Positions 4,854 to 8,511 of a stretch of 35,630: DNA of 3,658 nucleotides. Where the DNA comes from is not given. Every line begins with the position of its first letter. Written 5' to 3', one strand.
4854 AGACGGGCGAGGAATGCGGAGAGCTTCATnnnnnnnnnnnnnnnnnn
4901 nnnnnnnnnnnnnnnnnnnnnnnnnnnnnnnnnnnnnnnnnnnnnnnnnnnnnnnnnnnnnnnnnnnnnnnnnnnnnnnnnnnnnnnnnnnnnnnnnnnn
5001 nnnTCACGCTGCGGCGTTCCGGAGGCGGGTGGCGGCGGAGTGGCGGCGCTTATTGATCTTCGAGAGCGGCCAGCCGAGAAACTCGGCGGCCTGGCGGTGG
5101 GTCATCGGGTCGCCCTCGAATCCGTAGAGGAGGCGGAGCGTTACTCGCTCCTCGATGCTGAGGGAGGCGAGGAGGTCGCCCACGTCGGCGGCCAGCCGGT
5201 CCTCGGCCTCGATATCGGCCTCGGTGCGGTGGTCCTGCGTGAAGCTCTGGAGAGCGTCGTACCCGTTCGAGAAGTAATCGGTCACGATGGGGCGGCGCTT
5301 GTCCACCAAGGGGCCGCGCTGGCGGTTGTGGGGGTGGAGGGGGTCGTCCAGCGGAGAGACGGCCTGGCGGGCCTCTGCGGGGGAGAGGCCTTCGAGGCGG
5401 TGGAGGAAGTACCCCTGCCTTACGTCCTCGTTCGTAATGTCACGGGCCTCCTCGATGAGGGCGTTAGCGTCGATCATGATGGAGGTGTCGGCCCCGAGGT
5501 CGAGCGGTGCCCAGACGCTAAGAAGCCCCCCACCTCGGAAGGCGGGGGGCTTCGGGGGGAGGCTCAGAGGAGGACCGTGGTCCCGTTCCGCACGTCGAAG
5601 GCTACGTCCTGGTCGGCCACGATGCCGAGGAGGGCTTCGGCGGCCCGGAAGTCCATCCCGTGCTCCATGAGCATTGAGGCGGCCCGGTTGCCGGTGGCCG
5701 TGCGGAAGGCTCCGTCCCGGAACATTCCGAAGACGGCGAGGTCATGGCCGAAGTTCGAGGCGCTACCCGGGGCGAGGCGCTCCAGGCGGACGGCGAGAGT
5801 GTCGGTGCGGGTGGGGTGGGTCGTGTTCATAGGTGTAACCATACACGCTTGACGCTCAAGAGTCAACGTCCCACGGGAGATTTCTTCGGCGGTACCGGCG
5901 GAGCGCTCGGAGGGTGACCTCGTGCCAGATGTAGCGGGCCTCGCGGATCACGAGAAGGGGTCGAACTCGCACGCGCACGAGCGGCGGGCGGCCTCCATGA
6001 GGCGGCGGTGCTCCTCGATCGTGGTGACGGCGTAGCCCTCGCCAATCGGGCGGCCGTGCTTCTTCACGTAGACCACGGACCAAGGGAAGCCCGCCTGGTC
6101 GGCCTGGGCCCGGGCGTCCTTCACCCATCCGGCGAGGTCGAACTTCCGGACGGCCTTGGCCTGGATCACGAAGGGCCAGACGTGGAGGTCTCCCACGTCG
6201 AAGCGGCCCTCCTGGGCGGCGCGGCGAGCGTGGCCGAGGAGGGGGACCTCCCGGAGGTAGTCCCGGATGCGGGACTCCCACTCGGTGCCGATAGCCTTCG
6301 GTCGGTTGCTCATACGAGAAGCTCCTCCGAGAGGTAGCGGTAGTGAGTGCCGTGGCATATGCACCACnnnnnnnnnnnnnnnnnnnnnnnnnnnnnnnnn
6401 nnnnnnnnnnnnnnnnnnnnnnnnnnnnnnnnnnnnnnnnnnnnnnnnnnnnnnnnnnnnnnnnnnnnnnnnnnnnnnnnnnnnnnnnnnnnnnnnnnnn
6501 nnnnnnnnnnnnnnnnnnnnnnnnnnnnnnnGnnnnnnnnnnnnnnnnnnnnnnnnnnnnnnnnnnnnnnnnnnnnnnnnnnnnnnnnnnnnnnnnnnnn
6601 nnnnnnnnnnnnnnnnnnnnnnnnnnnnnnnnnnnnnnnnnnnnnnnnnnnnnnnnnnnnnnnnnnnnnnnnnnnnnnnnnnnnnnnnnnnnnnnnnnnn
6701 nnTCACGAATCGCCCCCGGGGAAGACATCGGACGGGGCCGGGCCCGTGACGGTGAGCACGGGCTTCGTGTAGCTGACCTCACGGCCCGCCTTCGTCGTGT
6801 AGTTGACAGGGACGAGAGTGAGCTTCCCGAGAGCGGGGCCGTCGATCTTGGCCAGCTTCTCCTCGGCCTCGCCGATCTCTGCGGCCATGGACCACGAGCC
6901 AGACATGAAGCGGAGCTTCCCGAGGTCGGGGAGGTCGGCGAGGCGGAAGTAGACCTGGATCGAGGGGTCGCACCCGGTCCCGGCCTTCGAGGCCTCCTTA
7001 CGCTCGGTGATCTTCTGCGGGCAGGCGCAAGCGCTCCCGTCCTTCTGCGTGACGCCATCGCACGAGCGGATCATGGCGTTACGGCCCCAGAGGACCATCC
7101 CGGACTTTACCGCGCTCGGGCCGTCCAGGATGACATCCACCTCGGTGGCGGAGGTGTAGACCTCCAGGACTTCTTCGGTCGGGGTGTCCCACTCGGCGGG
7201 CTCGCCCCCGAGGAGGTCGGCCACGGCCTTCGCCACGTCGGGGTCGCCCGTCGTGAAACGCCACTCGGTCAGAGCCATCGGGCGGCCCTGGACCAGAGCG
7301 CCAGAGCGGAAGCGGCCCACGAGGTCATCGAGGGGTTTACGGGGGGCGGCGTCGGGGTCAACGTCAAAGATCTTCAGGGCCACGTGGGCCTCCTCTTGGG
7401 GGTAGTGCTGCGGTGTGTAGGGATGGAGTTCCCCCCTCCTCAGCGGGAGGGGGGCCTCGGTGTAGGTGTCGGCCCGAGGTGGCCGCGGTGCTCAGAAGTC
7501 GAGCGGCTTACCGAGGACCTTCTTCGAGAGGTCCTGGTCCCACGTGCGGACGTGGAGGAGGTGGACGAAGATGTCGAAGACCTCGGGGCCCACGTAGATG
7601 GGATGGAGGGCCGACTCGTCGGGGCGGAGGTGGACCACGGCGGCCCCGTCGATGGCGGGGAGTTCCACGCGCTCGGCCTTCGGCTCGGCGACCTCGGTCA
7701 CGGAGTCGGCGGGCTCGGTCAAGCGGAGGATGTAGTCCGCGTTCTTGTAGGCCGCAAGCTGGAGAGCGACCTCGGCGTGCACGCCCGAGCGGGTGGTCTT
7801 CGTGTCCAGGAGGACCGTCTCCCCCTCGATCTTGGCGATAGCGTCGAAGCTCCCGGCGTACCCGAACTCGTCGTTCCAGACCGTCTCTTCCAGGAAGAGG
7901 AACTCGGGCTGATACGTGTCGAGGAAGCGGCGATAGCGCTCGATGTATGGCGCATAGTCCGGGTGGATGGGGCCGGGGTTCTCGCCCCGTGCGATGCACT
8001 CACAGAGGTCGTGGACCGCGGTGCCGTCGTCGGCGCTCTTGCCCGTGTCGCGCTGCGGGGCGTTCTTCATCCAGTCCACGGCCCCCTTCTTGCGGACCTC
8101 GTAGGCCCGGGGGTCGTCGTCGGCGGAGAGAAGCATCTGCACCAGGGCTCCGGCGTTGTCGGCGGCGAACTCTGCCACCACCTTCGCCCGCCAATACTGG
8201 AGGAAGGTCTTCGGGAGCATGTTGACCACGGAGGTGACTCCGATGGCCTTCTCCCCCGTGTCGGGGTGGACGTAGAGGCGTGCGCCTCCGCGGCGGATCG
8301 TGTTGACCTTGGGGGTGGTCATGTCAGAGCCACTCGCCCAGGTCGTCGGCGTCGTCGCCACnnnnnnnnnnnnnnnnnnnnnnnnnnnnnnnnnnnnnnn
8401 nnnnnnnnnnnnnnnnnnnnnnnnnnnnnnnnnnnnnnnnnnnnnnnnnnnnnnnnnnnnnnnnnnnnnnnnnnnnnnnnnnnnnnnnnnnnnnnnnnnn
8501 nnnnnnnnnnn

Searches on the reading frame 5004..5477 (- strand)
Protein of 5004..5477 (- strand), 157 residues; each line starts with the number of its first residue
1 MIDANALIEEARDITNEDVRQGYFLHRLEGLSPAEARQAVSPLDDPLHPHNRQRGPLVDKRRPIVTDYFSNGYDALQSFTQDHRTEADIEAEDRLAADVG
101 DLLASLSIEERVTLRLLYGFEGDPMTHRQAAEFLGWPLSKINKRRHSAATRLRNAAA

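Call 8: search_protein_families(library=pfam, proteins=[window:5004-5477:-], max_evalue=0.01)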
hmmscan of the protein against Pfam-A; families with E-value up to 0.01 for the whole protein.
window:5004-5477:- (157 aa): 2 families
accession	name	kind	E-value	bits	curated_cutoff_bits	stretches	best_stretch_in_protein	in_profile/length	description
PF04545.22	Sigma70_r4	-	7e-06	25.9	24.1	1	102-154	1-50/50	Sigma-70, region 4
PF08281.18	Sigma70_r4_2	-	0.00037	20.5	25.7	0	99-150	4-52/54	Sigma-70, region 4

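Call 9: search_protein_families(library=phrogs, proteins=[window:5004-5477:-], max_evalue=0.001)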
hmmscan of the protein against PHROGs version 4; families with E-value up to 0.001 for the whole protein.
window:5004-5477:- (157 aa): 0 families

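Call 16: find_encoding_contigs(protein=window:5004-5477:-, flank=10000, max_places=10)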
Protein window:5004-5477:- (157 aa): 1 contig read that carries it; 1 place shown.
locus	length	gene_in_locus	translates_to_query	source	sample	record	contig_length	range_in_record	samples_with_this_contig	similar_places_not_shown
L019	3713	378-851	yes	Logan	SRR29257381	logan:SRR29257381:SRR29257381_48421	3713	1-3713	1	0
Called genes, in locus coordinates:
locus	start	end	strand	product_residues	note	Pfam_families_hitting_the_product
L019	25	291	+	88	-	-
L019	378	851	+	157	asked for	PF04545:Sigma70_r4 (weak)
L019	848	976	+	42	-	-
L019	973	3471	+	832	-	PF01751:Toprim (weak), PF13155:Toprim_2 (weak), PF13662:Toprim_4 (weak), PF08706:D5_N, PF19263:DUF5906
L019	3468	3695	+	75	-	-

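Call 17: find_related_loci(query=window:5004-5477:-, collection=viral_contigs, flank=10000)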
Query window:5004-5477:- (157 aa) in viral_contigs; peptide patterns used: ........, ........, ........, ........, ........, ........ (x = any residue, [..] = any of these).
4 stretches matched a pattern, but none encodes a relative of the query by tblastn (E <= 1e-3).

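Call 18: find_homologous_proteins(query=window:5004-5477:-, max_evalue=0.001)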
Query window:5004-5477:- (157 aa): 1 proteins with E <= 0.001 among 92 candidates.
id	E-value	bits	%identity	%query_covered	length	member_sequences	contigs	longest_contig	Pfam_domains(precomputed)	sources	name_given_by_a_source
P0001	4.1e-98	344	100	100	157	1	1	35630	PF04545.23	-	-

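Call 31: search_protein_representatives(protein=window:5004-5477:-)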
Query: 157 residues. Proteins with E-value up to 0.001 (for the whole library): 17; up to 1e-10: 6; up to 1e-30: 1. The best 17 are listed.
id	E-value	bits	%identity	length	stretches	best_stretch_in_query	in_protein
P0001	1.3e-98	343.6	100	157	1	1-157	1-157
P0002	1.6e-29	119.4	50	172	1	7-157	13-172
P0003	9.6e-16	74.7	42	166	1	7-151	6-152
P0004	2.3e-14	70.2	39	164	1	8-153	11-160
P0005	3.0e-13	66.6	39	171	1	2-154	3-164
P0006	4.8e-13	65.9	44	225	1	2-127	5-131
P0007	1.0e-09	55.1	39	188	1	6-135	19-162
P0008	2.9e-09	53.6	35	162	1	3-154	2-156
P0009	7.3e-09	52.3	35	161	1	14-153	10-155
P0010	9.3e-08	48.7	33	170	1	6-137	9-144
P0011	6.4e-07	46.0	29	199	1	13-152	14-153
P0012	1.8e-06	44.6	33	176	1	16-155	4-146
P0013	2.2e-06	44.3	34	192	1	14-146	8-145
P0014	3.7e-05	40.3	32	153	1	2-144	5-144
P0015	9.0e-05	39.1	33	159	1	6-144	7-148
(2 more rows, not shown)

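Call 38: search_protein_families(library=pfam, proteins=[P0002, P0003, P0004, P0005, P0006, P0007], max_evalue=0.01)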
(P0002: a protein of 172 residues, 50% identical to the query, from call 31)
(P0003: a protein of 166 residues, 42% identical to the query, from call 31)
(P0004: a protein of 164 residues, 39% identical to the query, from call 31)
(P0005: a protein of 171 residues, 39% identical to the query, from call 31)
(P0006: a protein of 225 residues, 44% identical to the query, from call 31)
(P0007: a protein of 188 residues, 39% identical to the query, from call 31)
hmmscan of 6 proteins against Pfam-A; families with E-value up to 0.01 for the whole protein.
P0002 (172 aa): 3 families
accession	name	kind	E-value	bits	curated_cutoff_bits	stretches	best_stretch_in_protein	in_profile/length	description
PF04545.22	Sigma70_r4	-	2.1e-08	34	24.1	1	117-169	1-50/50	Sigma-70, region 4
PF08281.18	Sigma70_r4_2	-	3.1e-08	33.6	25.7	1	114-166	4-53/54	Sigma-70, region 4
PF13384.12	HTH_23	-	0.0012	19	24.6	0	121-157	2-35/50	Homeodomain-like domain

P0003 (166 aa): 0 families

P0004 (164 aa): 2 families
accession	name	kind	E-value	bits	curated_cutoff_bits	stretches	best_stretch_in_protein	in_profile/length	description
PF04545.22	Sigma70_r4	-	6.3e-07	29.3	24.1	1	112-161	5-50/50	Sigma-70, region 4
PF12802.13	MarR_2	-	0.0037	17.8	27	1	111-148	2-37/61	MarR family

P0005 (171 aa): 2 families
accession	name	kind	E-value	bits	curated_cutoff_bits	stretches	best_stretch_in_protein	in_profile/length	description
PF04545.22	Sigma70_r4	-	6.1e-13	48.5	24.1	1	111-164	1-50/50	Sigma-70, region 4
PF08281.18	Sigma70_r4_2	-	3.5e-07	30.2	25.7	1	106-162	2-54/54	Sigma-70, region 4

P0006 (225 aa): 0 families

P0007 (188 aa): 2 families
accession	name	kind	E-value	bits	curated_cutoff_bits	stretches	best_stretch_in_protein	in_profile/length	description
PF08281.18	Sigma70_r4_2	-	3.3e-08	33.5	25.7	1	122-179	2-54/54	Sigma-70, region 4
PF04545.22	Sigma70_r4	-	7.8e-08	32.2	24.1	1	127-179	1-48/50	Sigma-70, region 4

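Call 48: predict_structure(alignment_id=A1)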
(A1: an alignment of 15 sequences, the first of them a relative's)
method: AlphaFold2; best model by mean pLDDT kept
length: 157 residues; sequences in the alignment: 15
mean_pLDDT: 84.8   pTM: 0.45
mean pLDDT of the five models: 84.8, 84.5, 83.2, 83.1, 82.3
residues with pLDDT >= 90: 84; 70-90: 46; 50-70: 26; < 50: 1
segments of 3 or more residues with pLDDT < 50: none
pLDDT, mean of each block of 10 residues (from residue 1): 88 89 94 93 75 72 59 53 82 89 93 93 94 98 97 91
secondary structure, 60 per line:
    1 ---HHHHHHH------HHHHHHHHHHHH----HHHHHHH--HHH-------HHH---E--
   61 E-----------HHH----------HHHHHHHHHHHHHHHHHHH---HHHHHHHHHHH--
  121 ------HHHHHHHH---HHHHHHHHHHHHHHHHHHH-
elements in order: H4-10 H17-28 H33-39 H86-104 H108-118 H127-134 H138-156

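Call 58: fold_search(model_id=the predicted structure, library=pdb)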
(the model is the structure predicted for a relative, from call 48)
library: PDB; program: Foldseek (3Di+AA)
matches with E <= 10: 552; with E <= 0.001: 4
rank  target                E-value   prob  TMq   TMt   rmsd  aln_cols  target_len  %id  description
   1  9fog_F                3.6e-04  1.00  0.42  0.21  15.8       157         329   18  Ap3G bound in de novo transcription initiation T. thermophilus RNA polymerase complex with TC DNA template (released 2025-12-17)
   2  7rdq_F                6.8e-04  1.00  0.43  0.20  15.8       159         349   18  Cryo-EM structure of Thermus thermophilus reiterative transcription complex with 11nt oligo-G RNA (released 2022-02-02)
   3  4oio_F                7.6e-04  1.00  0.42  0.20  16.0       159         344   18  Crystal structure of Thermus thermophilus pre-insertion substrate complex for de novo transcription initiation (released 2014-05-07)
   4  4g7h_F                9.1e-04  1.00  0.43  0.20  15.9       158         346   16  Crystal structure of Thermus thermophilus transcription initiation complex (released 2012-10-31)
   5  6dv9_F                1.1e-03  1.00  0.37  0.34  14.9       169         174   23  Crystal structure of Mycobacterium tuberculosis transcription initiation complex(ECF sigma factor L) containing 5nt RN (released 2019-02-20)
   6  9uma_F                1.1e-03  1.00  0.41  0.20  16.1       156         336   18  CryoEM structure of T.thermophilus transcription initiation complex bound to Gp4A-C, -1 dA in the template DNA strand (released 2025-10-22)
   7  9ukt_F                1.4e-03  1.00  0.41  0.20  16.0       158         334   16  CryoEM structure of the T.thermophilus transcription initiation complex bound to Gp4A-C-U and CTP, -1 dC in the templa (released 2025-10-22)
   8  9ujl_F                1.4e-03  1.00  0.41  0.20  16.1       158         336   16  CryoEM structure of the T.thermophilus transcription initiation complex in the presence of Ap4A (released 2025-10-22)
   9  9uko_F                1.4e-03  1.00  0.41  0.20  16.0       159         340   18  CryoEM structure of the T.thermophilus transcription initiation complex bound to Ap4A-C, -1 dA in the template DNA str (released 2025-10-22)
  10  7l7b_F                1.7e-03  1.00  0.40  0.24  15.9       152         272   20  Clostridioides difficile RNAP with fidaxomicin (released 2022-02-02)
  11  9a58_A                1.7e-03  1.00  0.40  0.18  14.3       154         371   19  Integrative model of SIGA-RPOC by crosslinking MS and deep learning (released 2024-09-18)
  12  9ujk_F                1.8e-03  1.00  0.41  0.20  16.1       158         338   16  CryoEM structure of the T.thermophilus transcription initiation complex in the presence of ATP (released 2025-10-22)
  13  5e17_F                1.9e-03  1.00  0.42  0.20  13.9       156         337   17  T. thermophilus transcription initiation complex having a RRR discriminator sequence and a nontemplate-strand length c (released 2016-03-09)
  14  4g7h_P                1.9e-03  1.00  0.40  0.19  16.5       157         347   18  Crystal structure of Thermus thermophilus transcription initiation complex (released 2012-10-31)
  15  5tjg_F                2.0e-03  1.00  0.43  0.21  15.8       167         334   13  Thermus aquaticus delta1.1-sigmaA holoenzyme/downstream-fork promoter complex with an open clamp (released 2017-06-21)
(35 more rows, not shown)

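Call 74: search_protein_families(library=ncbifam, proteins=[window:5004-5477:-], max_evalue=0.01)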
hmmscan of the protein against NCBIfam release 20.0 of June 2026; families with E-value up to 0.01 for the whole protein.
window:5004-5477:- (157 aa): 3 families
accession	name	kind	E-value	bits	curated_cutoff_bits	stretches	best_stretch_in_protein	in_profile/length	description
TIGR02937.1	sigma70-ECF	superfamily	0.00029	20.5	42.9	1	72-155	85-164/165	sigma-70 family RNA polymerase sigma factor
NF010500.0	PRK13919.1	subfamily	0.0065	16.7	226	0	99-154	129-181/186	putative RNA polymerase sigma E protein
NF009172.0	PRK12519.1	subfamily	0.0086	15.6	222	0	91-154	127-187/194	RNA polymerase sigma factor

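Call 93: fold_search(model_id=the predicted structure, library=viral)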
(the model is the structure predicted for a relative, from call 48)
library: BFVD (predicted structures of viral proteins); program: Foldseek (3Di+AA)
matches with E <= 10: 603; with E <= 0.001: 1
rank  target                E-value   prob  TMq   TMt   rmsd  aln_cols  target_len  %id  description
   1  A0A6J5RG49            6.0e-04  1.00  0.41  0.31  11.8       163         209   14  Sporulation sigma factor SigK [uncultured Caudovirales phage]
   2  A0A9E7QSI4            1.1e-03  1.00  0.37  0.25  21.4       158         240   19  (no name in the UniProt tables at hand)
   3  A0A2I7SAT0            3.9e-03  1.00  0.40  0.17  15.7       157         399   13  (no name in the UniProt tables at hand)
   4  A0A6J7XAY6            4.2e-03  1.00  0.42  0.25  19.1       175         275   14  RpoD DNA-directed RNA polymerase, sigma subunit (Sigma70/sigma32) [uncultured Caudovirales phage]
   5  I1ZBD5                4.4e-03  1.00  0.42  0.21  15.6       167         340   13  (no name in the UniProt tables at hand)
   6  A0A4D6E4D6            5.6e-03  0.99  0.36  0.18  19.6       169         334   20  DNA binding protein [Streptomyces phage RemusLoopin]
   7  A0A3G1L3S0            5.9e-03  0.99  0.33  0.25  20.3       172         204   15  RNA polymerase sigma factor [Synechococcus phage S-CBWM1]
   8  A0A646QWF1            7.4e-03  0.99  0.35  0.32  14.1       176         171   15  (no name in the UniProt tables at hand)
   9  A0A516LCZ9            7.8e-03  1.00  0.40  0.21  13.7       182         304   14  (no name in the UniProt tables at hand)
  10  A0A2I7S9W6            1.2e-02  0.99  0.40  0.28  15.8       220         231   14  (no name in the UniProt tables at hand)
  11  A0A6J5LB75            1.5e-02  1.00  0.40  0.75   2.1        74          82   23  RNA polymerase sigma factor 70, region 4 type 2 [uncultured Caudovirales phage]
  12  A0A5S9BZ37            1.5e-02  1.00  0.44  0.26  27.9       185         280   12  RNA polymerase sigma factor [Tenacibaculum phage PTm1]
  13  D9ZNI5                1.5e-02  0.98  0.35  0.31  22.2       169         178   15  (no name in the UniProt tables at hand)
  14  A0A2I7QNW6            1.7e-02  0.98  0.33  0.20  21.5       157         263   16  (no name in the UniProt tables at hand)
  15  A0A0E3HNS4            1.7e-02  0.97  0.36  0.26  17.1       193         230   14  Subfamily RNA polymerase sigma-70 subunit [Synechococcus phage ACG-2014f]
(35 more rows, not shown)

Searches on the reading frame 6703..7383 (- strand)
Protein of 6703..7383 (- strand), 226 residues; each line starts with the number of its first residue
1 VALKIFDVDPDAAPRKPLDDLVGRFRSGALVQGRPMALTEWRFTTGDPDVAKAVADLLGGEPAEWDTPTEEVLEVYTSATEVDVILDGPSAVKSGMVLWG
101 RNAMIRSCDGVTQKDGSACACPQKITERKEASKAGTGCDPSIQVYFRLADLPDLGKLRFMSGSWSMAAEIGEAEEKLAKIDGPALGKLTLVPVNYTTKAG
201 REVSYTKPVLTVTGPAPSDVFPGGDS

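Call 8: search_protein_families(library=pfam, proteins=[window:6703-7383:-], max_evalue=0.01)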
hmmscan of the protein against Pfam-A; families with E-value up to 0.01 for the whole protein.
window:6703-7383:- (226 aa): 1 family
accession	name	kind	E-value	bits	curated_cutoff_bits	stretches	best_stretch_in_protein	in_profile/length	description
PF18897.5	Gp3-like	-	2e-18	67.4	23.6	1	22-199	1-178/191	Recombination directionality factor-like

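Call 9: search_protein_families(library=phrogs, proteins=[window:6703-7383:-], max_evalue=0.001)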
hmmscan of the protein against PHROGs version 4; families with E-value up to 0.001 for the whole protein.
window:6703-7383:- (226 aa): 2 families
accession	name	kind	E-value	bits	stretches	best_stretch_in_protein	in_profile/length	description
phrog_9220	-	unknown function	7.8e-69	232.9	1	3-219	2-229/243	unknown function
phrog_16191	-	unknown function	1e-19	71.9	1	33-191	33-184/390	-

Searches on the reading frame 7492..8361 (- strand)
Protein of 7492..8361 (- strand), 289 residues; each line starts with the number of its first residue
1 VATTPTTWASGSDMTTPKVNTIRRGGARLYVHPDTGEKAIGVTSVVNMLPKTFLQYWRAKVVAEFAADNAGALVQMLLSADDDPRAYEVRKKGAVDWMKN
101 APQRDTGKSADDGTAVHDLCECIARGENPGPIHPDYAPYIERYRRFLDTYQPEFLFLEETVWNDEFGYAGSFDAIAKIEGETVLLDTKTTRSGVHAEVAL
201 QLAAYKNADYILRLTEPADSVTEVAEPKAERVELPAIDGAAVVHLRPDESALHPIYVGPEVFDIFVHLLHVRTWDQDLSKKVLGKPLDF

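Call 8: search_protein_families(library=pfam, proteins=[window:7492-8361:-], max_evalue=0.01)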
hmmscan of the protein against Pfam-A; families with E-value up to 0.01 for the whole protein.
window:7492-8361:- (289 aa): 0 families

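Call 9: search_protein_families(library=phrogs, proteins=[window:7492-8361:-], max_evalue=0.001)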
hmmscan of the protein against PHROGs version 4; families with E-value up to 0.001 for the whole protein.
window:7492-8361:- (289 aa): 3 families
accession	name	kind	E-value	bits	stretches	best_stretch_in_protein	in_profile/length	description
phrog_298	-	DNA, RNA and nucleotide metabolism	5.3e-49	168.1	1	16-286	44-270/293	exonuclease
phrog_466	-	DNA, RNA and nucleotide metabolism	1.7e-20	74.8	1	91-235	192-346/446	exonuclease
phrog_69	-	DNA, RNA and nucleotide metabolism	1.8e-06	28.2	1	103-206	115-244/501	exonuclease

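Call 41: find_related_loci(query=window:7492-8361:-, collection=viral_contigs, flank=10000)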
Query window:7492-8361:- (289 aa) in viral_contigs; peptide patterns used: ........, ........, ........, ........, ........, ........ (x = any residue, [..] = any of these).
7 stretches matched a pattern, but none encodes a relative of the query by tblastn (E <= 1e-3).
